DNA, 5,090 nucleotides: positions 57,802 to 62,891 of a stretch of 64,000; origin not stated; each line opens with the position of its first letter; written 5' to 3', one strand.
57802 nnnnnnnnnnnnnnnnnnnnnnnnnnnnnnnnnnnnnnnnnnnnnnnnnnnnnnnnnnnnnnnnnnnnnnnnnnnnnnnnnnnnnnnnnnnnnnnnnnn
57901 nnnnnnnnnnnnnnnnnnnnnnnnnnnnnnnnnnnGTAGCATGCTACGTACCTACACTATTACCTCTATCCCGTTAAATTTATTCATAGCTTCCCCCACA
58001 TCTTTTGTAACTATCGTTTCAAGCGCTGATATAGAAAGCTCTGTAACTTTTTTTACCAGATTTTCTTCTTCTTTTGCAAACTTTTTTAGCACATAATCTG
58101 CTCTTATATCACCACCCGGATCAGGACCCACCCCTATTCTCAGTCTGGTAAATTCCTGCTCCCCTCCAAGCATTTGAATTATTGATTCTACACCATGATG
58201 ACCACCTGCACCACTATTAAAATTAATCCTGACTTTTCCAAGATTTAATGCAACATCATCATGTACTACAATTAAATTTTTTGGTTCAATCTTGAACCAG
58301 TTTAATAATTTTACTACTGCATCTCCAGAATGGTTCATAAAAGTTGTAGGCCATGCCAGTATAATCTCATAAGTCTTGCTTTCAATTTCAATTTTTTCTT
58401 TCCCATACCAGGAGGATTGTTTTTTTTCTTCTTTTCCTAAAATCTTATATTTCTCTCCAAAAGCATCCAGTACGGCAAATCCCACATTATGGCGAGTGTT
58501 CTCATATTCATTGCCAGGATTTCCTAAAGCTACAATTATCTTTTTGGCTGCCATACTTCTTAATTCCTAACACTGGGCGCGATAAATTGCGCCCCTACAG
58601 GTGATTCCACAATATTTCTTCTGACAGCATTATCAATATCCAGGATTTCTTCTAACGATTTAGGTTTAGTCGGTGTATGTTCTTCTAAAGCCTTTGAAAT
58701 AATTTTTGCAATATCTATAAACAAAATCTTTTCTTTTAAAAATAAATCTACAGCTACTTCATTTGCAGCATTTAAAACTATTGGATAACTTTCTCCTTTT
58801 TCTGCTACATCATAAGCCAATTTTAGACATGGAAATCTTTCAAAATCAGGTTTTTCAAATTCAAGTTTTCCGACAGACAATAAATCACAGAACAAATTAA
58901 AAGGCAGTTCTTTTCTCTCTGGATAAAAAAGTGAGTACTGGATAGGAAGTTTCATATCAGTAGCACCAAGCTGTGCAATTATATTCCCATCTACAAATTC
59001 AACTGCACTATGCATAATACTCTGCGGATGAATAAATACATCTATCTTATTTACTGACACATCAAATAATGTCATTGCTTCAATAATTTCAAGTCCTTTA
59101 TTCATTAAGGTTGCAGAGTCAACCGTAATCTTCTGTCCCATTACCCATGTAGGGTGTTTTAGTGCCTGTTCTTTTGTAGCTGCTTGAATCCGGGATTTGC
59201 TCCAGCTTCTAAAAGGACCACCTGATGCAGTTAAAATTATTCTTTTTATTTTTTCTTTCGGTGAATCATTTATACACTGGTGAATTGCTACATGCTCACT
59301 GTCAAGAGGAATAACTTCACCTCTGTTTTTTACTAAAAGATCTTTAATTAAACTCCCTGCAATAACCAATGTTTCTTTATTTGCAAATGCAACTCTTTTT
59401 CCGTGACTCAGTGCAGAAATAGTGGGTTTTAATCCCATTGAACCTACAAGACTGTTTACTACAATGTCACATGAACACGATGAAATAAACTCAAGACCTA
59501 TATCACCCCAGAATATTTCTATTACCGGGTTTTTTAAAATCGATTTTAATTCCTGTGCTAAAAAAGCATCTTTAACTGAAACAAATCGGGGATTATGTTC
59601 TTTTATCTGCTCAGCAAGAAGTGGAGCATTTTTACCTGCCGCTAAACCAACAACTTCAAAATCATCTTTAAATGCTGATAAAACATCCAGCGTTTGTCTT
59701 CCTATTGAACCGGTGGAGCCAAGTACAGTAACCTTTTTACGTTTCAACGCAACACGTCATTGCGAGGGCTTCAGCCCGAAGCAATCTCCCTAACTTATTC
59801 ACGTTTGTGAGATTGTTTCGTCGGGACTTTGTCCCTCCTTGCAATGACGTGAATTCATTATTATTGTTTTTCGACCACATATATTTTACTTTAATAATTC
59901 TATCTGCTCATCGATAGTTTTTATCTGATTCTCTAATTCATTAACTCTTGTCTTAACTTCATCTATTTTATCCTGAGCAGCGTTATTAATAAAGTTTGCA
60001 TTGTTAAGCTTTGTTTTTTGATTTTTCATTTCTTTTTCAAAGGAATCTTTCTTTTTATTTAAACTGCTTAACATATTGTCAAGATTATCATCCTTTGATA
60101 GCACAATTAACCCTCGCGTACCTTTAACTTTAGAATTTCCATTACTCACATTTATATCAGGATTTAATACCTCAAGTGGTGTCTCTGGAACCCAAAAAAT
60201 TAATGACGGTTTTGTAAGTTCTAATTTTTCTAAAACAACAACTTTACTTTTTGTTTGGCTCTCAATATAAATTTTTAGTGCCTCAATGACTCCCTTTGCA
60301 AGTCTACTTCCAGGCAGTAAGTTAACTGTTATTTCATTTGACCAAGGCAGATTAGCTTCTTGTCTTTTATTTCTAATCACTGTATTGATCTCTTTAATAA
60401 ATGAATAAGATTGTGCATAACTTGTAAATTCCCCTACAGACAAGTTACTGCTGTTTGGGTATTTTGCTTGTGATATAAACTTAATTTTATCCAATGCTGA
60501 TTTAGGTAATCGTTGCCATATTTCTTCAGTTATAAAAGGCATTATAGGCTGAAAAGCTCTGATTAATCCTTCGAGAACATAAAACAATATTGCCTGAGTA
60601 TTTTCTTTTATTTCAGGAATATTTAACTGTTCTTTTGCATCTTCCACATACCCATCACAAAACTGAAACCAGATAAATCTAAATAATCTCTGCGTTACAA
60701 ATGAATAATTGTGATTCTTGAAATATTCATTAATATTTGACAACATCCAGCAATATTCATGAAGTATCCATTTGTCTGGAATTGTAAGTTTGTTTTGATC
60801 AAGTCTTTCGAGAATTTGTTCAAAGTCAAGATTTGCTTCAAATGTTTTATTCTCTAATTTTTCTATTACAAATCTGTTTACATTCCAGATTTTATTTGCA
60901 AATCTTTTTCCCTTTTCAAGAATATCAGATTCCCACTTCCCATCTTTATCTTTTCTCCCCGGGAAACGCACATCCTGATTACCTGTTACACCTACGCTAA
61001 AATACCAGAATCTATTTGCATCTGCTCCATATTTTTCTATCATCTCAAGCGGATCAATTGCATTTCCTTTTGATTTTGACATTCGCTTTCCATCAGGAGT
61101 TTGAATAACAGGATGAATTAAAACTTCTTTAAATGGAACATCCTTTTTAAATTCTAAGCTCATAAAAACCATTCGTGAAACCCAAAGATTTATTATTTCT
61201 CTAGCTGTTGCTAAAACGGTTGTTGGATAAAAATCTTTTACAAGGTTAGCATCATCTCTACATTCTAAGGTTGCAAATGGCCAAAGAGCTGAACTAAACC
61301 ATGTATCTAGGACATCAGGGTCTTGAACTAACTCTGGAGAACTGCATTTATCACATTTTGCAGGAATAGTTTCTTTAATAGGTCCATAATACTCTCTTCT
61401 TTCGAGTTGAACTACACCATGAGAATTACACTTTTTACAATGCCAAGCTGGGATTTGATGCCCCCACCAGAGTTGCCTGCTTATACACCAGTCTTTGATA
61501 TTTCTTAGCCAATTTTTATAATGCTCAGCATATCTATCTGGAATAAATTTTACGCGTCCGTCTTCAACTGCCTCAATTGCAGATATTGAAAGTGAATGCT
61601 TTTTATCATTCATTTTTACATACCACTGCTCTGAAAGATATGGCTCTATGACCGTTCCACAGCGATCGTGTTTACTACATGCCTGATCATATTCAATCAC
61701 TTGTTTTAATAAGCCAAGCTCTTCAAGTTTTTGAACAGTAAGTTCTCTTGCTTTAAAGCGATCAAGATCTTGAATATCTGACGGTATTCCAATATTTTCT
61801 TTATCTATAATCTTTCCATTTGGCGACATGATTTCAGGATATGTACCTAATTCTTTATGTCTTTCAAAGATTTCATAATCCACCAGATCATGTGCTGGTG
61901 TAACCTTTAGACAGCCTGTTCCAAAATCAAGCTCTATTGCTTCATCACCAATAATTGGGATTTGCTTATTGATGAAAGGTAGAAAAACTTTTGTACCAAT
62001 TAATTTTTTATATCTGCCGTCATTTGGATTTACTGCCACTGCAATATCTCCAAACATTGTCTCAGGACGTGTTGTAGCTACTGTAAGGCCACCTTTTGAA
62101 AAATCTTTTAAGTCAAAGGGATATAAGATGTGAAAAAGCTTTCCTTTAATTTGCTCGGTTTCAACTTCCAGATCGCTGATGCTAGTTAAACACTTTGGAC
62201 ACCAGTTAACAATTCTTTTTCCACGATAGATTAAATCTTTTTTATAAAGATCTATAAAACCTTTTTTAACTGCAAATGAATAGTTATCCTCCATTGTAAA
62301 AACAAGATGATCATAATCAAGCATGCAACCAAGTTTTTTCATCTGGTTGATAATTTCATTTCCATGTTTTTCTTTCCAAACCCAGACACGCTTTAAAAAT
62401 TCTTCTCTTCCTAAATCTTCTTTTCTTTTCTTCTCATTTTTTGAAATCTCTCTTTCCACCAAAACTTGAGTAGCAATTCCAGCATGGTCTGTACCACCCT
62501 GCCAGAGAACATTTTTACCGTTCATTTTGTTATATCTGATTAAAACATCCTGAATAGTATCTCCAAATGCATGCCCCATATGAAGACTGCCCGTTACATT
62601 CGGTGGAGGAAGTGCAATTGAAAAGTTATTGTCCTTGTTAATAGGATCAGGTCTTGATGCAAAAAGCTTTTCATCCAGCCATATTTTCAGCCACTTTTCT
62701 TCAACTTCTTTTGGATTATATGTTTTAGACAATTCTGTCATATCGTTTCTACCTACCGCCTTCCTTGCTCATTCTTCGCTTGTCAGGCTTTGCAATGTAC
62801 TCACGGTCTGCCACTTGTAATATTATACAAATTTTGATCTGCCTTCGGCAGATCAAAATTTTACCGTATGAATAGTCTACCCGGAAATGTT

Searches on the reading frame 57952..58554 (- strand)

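Call 6: search_protein_families(library=pfam, proteins=[window:57952-58554:-], max_evalue=0.01)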
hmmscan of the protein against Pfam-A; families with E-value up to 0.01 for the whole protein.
window:57952-58554:- (200 aa): 1 family
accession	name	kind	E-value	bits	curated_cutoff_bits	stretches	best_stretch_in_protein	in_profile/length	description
PF01195.25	Pept_tRNA_hydro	-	5.4e-59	199.5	27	1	6-194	1-183/183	Peptidyl-tRNA hydrolase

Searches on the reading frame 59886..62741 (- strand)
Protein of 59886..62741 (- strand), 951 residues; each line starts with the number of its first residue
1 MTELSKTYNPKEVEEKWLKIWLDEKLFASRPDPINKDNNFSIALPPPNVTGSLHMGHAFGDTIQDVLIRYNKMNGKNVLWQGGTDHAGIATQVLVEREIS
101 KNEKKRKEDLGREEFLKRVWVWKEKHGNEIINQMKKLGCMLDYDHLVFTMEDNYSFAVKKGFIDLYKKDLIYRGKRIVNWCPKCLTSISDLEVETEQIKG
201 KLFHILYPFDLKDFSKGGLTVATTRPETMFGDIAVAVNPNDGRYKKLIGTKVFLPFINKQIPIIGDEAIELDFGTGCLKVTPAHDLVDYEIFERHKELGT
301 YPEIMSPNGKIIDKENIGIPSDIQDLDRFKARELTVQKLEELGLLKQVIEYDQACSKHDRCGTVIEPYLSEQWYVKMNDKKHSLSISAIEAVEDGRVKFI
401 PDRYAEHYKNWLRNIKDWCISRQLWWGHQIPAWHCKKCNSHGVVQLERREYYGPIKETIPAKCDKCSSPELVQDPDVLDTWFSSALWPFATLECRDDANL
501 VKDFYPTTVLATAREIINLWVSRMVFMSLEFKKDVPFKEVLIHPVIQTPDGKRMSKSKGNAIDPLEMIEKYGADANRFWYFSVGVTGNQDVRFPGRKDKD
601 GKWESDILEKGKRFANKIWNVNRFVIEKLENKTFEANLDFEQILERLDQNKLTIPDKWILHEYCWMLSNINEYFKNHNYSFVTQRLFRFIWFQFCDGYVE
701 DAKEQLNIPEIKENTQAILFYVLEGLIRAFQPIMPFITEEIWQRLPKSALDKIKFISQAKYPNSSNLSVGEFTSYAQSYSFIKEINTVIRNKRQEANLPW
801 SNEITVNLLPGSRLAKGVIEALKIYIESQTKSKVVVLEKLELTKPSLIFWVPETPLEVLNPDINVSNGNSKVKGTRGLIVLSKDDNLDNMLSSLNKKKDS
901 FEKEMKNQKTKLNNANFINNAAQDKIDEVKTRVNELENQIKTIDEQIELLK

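Call 46: search_protein_families(library=pfam, proteins=[window:59886-62741:-], max_evalue=0.001)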
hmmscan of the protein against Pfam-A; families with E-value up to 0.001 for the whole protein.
window:59886-62741:- (951 aa): 5 families
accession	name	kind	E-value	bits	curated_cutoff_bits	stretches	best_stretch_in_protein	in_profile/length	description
PF00133.28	tRNA-synt_1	-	5.3e-128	427.7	22.7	1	16-583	1-405/414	tRNA synthetases class I (I, L, M and V)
PF08264.19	Anticodon_1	-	3.7e-29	102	25.1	1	656-806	1-146/148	Anticodon-binding domain of tRNA ligase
PF09334.17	tRNA-synt_1g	-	1e-20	74.3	20.1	2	45-195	6-137/391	tRNA synthetases class I (M)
PF13603.12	tRNA-synt_1_2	-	4.5e-05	23.5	25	0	249-300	86-136/185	Leucyl-tRNA synthetase, editing domain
PF10458.14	Val_tRNA-synt_C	-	0.00016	22.3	25.9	1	892-950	7-65/66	Valyl tRNA synthetase tRNA binding arm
